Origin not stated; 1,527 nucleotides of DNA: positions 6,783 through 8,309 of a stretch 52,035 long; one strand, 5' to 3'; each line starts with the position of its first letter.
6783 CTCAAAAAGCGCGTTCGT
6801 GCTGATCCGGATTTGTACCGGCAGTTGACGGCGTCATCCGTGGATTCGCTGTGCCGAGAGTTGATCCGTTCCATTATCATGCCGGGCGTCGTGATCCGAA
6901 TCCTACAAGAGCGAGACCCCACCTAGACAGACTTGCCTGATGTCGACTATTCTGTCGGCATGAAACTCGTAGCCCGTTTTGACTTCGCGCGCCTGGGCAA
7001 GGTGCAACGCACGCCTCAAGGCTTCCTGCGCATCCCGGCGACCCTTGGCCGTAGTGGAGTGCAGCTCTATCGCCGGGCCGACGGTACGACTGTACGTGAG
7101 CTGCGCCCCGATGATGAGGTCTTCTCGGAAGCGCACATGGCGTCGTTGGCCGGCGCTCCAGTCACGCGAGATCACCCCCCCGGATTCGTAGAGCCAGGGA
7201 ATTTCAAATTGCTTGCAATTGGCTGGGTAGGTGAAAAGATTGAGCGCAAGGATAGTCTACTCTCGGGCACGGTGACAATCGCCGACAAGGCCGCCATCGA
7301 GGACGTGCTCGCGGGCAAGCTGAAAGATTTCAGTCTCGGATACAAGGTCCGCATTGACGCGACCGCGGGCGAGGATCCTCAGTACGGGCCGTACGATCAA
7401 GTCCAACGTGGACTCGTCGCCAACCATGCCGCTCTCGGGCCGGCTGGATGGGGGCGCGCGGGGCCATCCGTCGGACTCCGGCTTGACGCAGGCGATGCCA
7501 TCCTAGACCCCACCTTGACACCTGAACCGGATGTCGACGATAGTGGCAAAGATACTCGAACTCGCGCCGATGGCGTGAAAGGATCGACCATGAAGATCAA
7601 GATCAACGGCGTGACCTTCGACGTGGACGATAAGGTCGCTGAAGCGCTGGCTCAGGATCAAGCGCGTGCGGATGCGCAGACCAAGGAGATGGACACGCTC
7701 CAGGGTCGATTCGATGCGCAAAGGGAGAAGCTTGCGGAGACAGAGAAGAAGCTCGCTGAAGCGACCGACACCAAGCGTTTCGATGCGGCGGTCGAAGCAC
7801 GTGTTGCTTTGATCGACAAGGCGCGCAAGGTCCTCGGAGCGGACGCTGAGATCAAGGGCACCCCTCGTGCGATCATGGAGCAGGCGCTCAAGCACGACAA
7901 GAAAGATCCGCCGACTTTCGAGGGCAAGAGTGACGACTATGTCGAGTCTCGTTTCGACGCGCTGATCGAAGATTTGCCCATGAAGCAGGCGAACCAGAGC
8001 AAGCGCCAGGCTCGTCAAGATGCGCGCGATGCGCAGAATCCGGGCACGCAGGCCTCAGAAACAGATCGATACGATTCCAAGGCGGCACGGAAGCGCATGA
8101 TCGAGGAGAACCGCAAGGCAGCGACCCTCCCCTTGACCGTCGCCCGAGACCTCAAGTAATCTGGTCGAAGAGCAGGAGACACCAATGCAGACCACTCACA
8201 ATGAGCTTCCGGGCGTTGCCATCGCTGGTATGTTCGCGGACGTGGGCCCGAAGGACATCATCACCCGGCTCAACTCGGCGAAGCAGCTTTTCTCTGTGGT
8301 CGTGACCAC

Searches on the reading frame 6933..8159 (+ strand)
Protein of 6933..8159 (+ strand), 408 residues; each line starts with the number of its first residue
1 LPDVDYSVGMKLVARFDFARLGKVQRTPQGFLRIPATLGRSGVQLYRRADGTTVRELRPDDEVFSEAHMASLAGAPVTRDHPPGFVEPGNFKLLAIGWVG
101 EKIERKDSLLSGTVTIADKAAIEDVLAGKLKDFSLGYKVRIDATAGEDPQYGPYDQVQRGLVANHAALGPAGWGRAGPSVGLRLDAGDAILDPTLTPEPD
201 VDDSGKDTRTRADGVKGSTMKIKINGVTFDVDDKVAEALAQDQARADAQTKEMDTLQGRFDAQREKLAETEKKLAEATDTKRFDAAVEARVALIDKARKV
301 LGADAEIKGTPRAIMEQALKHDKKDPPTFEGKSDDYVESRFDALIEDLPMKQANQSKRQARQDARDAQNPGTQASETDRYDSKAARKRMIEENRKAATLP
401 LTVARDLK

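Call 79: search_protein_families(library=phrogs, proteins=[window:6933-8159:+], max_evalue=0.001)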
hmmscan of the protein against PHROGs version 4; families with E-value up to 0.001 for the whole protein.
window:6933-8159:+ (408 aa): 6 families
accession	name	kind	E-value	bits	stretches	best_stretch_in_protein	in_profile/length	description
phrog_530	-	head and packaging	3e-74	251.5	1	7-392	14-380/390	head maturation protease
phrog_12864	-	head and packaging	4.4e-20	73.2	1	23-321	39-324/468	head maturation protease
phrog_16985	-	unknown function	2e-15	57.9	1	24-183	13-173/436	-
phrog_1961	-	unknown function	3.7e-14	53.7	1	20-266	8-269/417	-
phrog_2229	-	head and packaging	5.4e-11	43.4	1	69-368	71-348/428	head maturation protease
phrog_3778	-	head and packaging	1.7e-05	24.9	1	97-364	244-498/593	head maturation protease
